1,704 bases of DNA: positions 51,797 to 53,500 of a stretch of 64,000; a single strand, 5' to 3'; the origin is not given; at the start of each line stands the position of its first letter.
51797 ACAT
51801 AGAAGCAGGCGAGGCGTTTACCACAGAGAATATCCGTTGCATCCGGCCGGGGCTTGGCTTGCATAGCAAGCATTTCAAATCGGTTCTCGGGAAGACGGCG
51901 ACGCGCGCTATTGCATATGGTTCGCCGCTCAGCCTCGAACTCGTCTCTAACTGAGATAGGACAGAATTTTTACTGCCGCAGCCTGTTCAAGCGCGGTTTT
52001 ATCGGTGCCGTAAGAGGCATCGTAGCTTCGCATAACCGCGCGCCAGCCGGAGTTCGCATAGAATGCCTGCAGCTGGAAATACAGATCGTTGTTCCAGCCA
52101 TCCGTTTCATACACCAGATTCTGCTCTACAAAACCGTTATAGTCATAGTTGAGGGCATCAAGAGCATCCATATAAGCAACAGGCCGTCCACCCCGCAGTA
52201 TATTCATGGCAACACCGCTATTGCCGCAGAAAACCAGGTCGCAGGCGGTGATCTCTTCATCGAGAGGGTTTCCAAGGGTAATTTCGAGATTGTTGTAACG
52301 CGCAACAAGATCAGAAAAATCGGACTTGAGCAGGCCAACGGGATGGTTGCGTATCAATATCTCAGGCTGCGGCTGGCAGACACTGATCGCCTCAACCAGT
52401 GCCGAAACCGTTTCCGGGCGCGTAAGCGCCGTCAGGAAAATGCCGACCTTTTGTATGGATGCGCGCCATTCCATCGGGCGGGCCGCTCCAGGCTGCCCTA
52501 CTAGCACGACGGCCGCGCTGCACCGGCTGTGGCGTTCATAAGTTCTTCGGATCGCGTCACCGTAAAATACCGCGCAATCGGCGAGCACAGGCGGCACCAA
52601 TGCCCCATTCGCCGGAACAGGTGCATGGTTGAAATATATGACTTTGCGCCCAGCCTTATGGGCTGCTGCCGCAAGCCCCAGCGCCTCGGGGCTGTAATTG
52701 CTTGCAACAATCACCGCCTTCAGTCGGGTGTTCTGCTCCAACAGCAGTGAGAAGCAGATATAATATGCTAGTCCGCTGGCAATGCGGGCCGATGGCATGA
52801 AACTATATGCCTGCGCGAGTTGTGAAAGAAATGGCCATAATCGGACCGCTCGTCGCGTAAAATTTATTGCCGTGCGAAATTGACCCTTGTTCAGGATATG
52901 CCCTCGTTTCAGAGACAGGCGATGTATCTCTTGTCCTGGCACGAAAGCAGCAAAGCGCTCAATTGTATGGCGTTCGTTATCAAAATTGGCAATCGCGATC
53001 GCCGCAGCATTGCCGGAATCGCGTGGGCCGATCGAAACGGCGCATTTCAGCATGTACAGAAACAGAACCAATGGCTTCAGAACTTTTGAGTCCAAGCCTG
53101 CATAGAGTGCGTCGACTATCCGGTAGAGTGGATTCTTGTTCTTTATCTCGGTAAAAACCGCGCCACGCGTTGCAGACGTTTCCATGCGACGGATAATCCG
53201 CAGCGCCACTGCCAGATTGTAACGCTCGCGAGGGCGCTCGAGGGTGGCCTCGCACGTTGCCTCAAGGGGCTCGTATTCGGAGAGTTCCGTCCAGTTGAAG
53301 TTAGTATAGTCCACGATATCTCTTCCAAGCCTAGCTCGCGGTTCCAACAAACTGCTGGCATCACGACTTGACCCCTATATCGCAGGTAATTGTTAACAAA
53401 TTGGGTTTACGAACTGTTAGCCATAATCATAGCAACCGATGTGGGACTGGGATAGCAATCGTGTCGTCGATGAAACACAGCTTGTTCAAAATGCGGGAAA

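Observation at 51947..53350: Uncharacterised KpsS-like protein next to pseI: candidate for a new pseudaminyltransferase family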

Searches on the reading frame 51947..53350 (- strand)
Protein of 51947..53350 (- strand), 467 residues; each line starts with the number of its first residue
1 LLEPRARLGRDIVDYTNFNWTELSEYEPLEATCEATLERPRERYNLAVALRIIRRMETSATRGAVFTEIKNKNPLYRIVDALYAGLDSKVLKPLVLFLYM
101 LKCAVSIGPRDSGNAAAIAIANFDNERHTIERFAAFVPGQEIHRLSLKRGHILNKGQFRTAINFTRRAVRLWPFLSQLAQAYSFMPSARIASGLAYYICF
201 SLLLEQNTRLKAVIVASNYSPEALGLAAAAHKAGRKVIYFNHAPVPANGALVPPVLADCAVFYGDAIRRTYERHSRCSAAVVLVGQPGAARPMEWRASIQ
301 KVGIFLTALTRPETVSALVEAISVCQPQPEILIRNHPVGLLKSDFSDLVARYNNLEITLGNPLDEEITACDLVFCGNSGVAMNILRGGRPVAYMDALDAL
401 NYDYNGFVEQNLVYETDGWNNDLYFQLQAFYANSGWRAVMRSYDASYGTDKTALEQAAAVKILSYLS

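Call 3: search_protein_families(library=pfam, proteins=[window:51947-53350:-], max_evalue=1)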
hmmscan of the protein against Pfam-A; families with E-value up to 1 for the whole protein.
window:51947-53350:- (467 aa): 0 families

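Call 4: search_protein_families(library=ncbifam, proteins=[window:51947-53350:-], max_evalue=1)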
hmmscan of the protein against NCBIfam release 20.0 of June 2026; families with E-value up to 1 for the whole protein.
window:51947-53350:- (467 aa): 0 families

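Call 5: find_homologous_proteins(query=window:51947-53350:-, max_evalue=0.001)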
Query window:51947-53350:- (467 aa): 260 proteins with E <= 0.001 among 8000 candidates; the best 120 are listed.
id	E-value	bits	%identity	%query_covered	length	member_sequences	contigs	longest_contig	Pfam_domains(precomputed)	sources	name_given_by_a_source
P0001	0.0e+0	1026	100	97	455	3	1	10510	-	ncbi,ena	-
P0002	7.6e-232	788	76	97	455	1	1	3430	-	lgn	-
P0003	5.1e-231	785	76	97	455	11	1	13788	-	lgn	-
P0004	3.3e-229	779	73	100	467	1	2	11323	-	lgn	-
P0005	1.9e-218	744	72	97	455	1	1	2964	-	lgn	-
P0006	7.7e-218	742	69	97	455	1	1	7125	-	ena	-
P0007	1.2e-217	741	69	97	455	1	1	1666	-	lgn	-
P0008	7.5e-217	739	69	97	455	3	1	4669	-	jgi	-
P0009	8.6e-212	722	71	99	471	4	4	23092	-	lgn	-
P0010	8.8e-212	722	67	97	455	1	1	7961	-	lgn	-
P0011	5.2e-209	713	68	97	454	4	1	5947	-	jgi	jgi:hypothetical protein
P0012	3.5e-203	694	66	97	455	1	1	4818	-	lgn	-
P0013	3.5e-202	690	69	93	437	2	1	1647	-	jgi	-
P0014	8.3e-200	682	66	97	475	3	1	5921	-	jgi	jgi:hypothetical protein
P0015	9.7e-197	672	65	97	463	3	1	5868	-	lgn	-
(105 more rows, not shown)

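Call 6: search_solved_structures(query=window:51947-53350:-, max_evalue=10, show_alignments=3)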
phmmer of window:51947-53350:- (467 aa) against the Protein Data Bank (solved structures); distinct sequences matched with E-value up to 10: 3.
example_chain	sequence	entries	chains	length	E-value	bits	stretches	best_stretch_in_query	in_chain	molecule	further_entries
9om3_B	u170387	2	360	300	0.011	17.8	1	42-124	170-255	C3-A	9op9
7ocl_A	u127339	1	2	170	0.046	15.8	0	150-195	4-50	Hepatocyte growth factor alpha chain,Hepatocyte growth factor alpha chain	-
7ocm_A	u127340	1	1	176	0.052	15.6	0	150-195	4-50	Hepatocyte growth factor alpha chain,Hepatocyte growth factor alpha chain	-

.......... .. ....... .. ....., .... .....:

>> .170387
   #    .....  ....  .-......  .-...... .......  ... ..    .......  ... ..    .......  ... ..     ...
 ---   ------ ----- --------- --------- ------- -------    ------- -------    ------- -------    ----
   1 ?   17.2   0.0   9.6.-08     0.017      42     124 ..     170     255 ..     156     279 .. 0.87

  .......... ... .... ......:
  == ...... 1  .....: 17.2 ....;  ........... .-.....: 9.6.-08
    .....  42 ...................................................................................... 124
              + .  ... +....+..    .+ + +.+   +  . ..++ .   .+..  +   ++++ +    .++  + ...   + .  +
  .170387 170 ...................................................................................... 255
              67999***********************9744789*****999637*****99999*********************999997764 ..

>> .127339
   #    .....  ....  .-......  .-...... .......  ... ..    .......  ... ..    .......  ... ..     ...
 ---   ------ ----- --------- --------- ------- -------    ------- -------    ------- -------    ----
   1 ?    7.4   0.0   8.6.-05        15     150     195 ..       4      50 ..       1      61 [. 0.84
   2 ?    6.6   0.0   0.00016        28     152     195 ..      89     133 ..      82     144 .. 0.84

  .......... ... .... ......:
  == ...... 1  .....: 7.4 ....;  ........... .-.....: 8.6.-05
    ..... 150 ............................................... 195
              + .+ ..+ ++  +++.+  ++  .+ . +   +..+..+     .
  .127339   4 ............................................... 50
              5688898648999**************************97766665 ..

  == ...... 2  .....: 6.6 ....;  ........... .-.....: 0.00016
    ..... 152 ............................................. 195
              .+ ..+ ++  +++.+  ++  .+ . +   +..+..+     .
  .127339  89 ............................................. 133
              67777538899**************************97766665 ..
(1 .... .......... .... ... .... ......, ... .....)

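Call 10: search_solved_structures(query=A1, max_evalue=10, show_alignments=3)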
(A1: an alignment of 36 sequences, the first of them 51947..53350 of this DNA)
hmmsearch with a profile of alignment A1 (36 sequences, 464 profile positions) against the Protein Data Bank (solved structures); distinct sequences matched with E-value up to 10: 2.
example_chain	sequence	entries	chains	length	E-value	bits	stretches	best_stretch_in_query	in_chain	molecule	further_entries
9om3_B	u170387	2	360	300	0.0047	18.7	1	19-108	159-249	C3-A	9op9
7jly_A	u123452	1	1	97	1.9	10.1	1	23-73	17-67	RNA-binding protein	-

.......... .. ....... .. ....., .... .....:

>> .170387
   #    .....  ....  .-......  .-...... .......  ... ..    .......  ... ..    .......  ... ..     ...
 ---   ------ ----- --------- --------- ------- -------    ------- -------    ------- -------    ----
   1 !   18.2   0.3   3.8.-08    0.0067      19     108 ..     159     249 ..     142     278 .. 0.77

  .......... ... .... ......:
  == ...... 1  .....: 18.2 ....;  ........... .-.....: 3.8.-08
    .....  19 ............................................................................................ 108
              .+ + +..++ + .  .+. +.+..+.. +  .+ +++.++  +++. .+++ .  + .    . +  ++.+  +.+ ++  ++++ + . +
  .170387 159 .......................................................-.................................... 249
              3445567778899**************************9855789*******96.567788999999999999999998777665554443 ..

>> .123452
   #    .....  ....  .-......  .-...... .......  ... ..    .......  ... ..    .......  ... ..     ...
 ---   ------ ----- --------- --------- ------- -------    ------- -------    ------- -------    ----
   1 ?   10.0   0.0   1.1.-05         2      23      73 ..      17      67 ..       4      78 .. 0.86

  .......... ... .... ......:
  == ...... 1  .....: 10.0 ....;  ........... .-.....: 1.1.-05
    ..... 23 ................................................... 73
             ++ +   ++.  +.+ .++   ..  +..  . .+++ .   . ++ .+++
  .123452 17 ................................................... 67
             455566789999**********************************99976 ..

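Call 11: find_related_loci(query=A1, collection=genome_contigs, flank=10000)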
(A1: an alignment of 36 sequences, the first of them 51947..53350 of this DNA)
Query A1 (467 aa) in genome_contigs; peptide patterns used: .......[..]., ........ (x = any residue, [..] = any of these).
75 stretches matched a pattern; 37 encode a relative of the query (tblastn E <= 1e-3); 36 distinct loci.
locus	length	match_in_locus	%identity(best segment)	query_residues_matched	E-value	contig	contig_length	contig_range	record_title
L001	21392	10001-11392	76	4-467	0e+0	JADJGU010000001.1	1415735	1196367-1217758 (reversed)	MAG: Sphingomonadales bacterium isolate Damh_18-Q3-R51-60_BATAC.316 tig00000305-10-14137870, whole genome shotgun sequen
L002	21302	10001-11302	62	34-467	0e+0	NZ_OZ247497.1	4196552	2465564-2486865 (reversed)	MAG: Parasphingorhabdus sp. isolate 3d5ad190-0bd9-4e53-9bcf-bfebe24ab07d chromosome 1, complete sequence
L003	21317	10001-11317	63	29-467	0e+0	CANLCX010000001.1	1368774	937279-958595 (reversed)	uncultured Sphingomonadaceae bacterium isolate 3-68-G.fasta genome assembly, contig: NODE_1, whole genome shotgun sequen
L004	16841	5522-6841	60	8-454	4e-177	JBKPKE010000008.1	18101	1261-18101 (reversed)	MAG: Pseudomonadota bacterium isolate GS_HAYS_MAG_00126 GS_HAYS_000000287911, whole genome shotgun sequence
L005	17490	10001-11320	60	28-467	2e-175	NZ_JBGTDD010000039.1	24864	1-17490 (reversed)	MAG: Parasphingorhabdus sp. isolate JTS-RE135 k141_5252252, whole genome shotgun sequence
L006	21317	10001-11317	60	29-467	1e-174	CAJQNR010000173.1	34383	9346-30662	MAG: uncultured Sphingorhabdus sp. isolate 10_20180412_Bin_METABAT_55_1 genome assembly, contig: c_000009876140, whole g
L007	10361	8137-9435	59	33-467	2e-173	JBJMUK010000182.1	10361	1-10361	MAG: Sphingomicrobium sp. isolate 12C16O_48h_50_P10_coass_bin_39 k141_1153788, whole genome shotgun sequence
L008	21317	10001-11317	62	29-467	2e-172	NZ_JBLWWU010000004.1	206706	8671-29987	MAG: Parasphingorhabdus sp. isolate EA17-02 A17.014.metabat.1RE.5K@4, whole genome shotgun sequence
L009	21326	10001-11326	60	26-467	2e-172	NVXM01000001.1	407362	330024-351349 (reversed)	MAG: Sphingopyxis sp. isolate NORP11 Contig_source1382A_23, whole genome shotgun sequence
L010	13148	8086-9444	55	15-466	8e-163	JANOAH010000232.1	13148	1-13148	MAG: Erythrobacteraceae bacterium isolate VAR_18_metabat_334 VAR_18_k141_2272879, whole genome shotgun sequence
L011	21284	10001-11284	55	39-466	6e-159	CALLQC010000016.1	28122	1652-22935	MAG: uncultured Erythrobacter sp. isolate L2_Bin_METABAT__18_1 genome assembly, contig: c_000003638254, whole genome sho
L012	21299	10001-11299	55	31-460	4e-159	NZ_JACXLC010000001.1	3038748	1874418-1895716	Erythrobacter rubeus strain KMU-140 contig1, whole genome shotgun sequence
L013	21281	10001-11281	54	41-467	2e-158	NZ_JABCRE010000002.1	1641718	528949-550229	Pontixanthobacter rizhaonensis strain RZ02 NODE_2, whole genome shotgun sequence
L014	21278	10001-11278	55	41-466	3e-158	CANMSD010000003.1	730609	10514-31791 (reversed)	uncultured Erythrobacter sp. isolate 2-911.fasta genome assembly, contig: NODE_3, whole genome shotgun sequence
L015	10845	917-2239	53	27-466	7e-157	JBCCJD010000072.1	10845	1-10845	MAG: Pseudomonadota bacterium isolate P01_C01_bin.105 k141_1169228_length_10845_cov_30.1998, whole genome shotgun sequen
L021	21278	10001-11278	53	41-466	1e-152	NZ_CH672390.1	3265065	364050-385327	Erythrobacter sp. NAP1 scf_1099465005036, whole genome shotgun sequence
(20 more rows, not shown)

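Call 18: find_encoding_contigs(protein=P0001, flank=10000, max_places=3)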
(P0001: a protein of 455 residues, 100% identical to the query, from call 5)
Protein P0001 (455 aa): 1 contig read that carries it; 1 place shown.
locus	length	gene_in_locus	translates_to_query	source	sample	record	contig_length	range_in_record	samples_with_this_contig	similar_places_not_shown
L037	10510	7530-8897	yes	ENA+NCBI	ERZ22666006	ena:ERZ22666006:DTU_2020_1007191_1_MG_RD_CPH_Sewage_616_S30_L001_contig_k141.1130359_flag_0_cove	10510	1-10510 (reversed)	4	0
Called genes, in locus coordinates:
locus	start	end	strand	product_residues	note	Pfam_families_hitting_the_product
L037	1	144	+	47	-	?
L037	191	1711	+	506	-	-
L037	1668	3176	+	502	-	PF00583:Acetyltransf_1 (faint), PF13302:Acetyltransf_3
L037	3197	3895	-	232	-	PF02348:CTP_transf_3, PF12804:NTP_transf_3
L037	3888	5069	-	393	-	PF01041:DegT_DnrJ_EryC1, PF00155:Aminotran_1_2 (weak), PF01212:Beta_elim_lyase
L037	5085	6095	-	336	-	PF00106:adh_short (weak), PF01073:3Beta_HSD, PF01370:Epimerase, PF02719:Polysacc_synt_2, PF04321:RmlD_sub_bind, PF05368:NmrA (weak), PF13460:NAD_binding_10, PF16363:GDP_Man_Dehyd, +2 more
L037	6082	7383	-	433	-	PF01943:Polysacc_synt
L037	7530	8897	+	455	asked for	-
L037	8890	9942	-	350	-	PF03102:NeuB, PF08666:SAF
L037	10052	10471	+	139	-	-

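Call 22: predict_structure(alignment_id=A1)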
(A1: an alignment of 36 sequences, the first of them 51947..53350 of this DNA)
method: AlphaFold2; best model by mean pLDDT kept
length: 467 residues; sequences in the alignment: 36
mean_pLDDT: 84.0   pTM: 0.83
mean pLDDT of the five models: 84.0, 80.5, 79.8, 62.0, 59.0
residues with pLDDT >= 90: 245; 70-90: 170; 50-70: 10; < 50: 42
segments of 3 or more residues with pLDDT < 50: 1-39, 246-248
pLDDT, mean of each block of 10 residues (from residue 1): 29 29 32 35 87 89 86 89 92 96 91 89 87 86 89 82 91 96 93 96 92 92 96 95 62 87 87 82 88 90 90 95 91 85 90 88 86 91 91 89 77 92 94 82 87 92 91
secondary structure, 60 per line:
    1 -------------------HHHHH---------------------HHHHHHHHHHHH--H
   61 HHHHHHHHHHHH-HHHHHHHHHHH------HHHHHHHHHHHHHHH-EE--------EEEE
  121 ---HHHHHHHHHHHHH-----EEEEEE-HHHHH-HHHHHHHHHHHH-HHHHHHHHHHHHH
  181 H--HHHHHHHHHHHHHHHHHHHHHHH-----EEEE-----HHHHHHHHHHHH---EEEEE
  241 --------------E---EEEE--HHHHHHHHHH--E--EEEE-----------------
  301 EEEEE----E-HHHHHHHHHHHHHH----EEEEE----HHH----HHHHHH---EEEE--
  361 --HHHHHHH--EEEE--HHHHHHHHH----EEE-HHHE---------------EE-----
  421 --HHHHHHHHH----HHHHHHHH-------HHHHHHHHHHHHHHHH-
elements in order: H20-24 H46-57 H60-72 H74-84 H91-105 E117-120 H124-136 E142-147 H149-153 H155-166 H168-181 H184-206 E212-215 H221-232 E236-240 E259-262 H265-274 E280-283 E301-305 H312-325 E330-334 H346-351 E355-358 H363-369 E372-375 H378-386 E391-393 H423-431 H436-443 H451-466

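Call 25: fold_search(model_id=the predicted structure, library=pdb)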
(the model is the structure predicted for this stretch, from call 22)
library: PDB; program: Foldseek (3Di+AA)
matches with E <= 10: 1441; with E <= 0.001: 195
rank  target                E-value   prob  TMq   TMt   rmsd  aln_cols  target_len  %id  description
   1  1v4v_A                2.2e-08  1.00  0.41  0.48   9.6       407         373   12  Crystal Structure Of UDP-N-Acetylglucosamine 2-Epimerase From Thermus Thermophilus HB8 (released 2003-12-02)
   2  7vz6_B                1.2e-07  1.00  0.46  0.58   9.7       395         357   13  The crystal structure of Non-hydrolyzing UDPGlcNAc 2-epimerase in complex with UDP-glucose (released 2022-11-16)
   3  7vz6_E                1.4e-07  1.00  0.46  0.57  10.0       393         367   14  The crystal structure of Non-hydrolyzing UDPGlcNAc 2-epimerase in complex with UDP-glucose (released 2022-11-16)
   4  7vza_H                1.5e-07  1.00  0.46  0.58   9.4       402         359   13  The crystal structure of Non-hydrolyzing UDPGlcNAc 2-epimerase in complex with UDP (released 2022-11-16)
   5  7vza_F                2.0e-07  1.00  0.46  0.57   9.5       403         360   14  The crystal structure of Non-hydrolyzing UDPGlcNAc 2-epimerase in complex with UDP (released 2022-11-16)
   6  7vza_G                2.6e-07  1.00  0.45  0.57   9.8       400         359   13  The crystal structure of Non-hydrolyzing UDPGlcNAc 2-epimerase in complex with UDP (released 2022-11-16)
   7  7vza_E                3.0e-07  1.00  0.47  0.58   9.0       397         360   14  The crystal structure of Non-hydrolyzing UDPGlcNAc 2-epimerase in complex with UDP (released 2022-11-16)
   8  7vza_D                3.0e-07  1.00  0.46  0.57   9.4       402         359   13  The crystal structure of Non-hydrolyzing UDPGlcNAc 2-epimerase in complex with UDP (released 2022-11-16)
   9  7vza_B                3.5e-07  1.00  0.46  0.57   9.3       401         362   14  The crystal structure of Non-hydrolyzing UDPGlcNAc 2-epimerase in complex with UDP (released 2022-11-16)
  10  7vz6_F                3.7e-07  1.00  0.46  0.56   9.8       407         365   13  The crystal structure of Non-hydrolyzing UDPGlcNAc 2-epimerase in complex with UDP-glucose (released 2022-11-16)
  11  1v4v_B                3.7e-07  1.00  0.44  0.53  10.0       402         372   13  Crystal Structure Of UDP-N-Acetylglucosamine 2-Epimerase From Thermus Thermophilus HB8 (released 2003-12-02)
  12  7vz6_D                3.9e-07  1.00  0.47  0.58   9.7       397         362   13  The crystal structure of Non-hydrolyzing UDPGlcNAc 2-epimerase in complex with UDP-glucose (released 2022-11-16)
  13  7vz6_H                4.7e-07  1.00  0.46  0.57   9.8       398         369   14  The crystal structure of Non-hydrolyzing UDPGlcNAc 2-epimerase in complex with UDP-glucose (released 2022-11-16)
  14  7vz6_A                4.9e-07  1.00  0.47  0.57  10.0       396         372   14  The crystal structure of Non-hydrolyzing UDPGlcNAc 2-epimerase in complex with UDP-glucose (released 2022-11-16)
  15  7vza_C                5.5e-07  1.00  0.47  0.59   9.3       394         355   13  The crystal structure of Non-hydrolyzing UDPGlcNAc 2-epimerase in complex with UDP (released 2022-11-16)
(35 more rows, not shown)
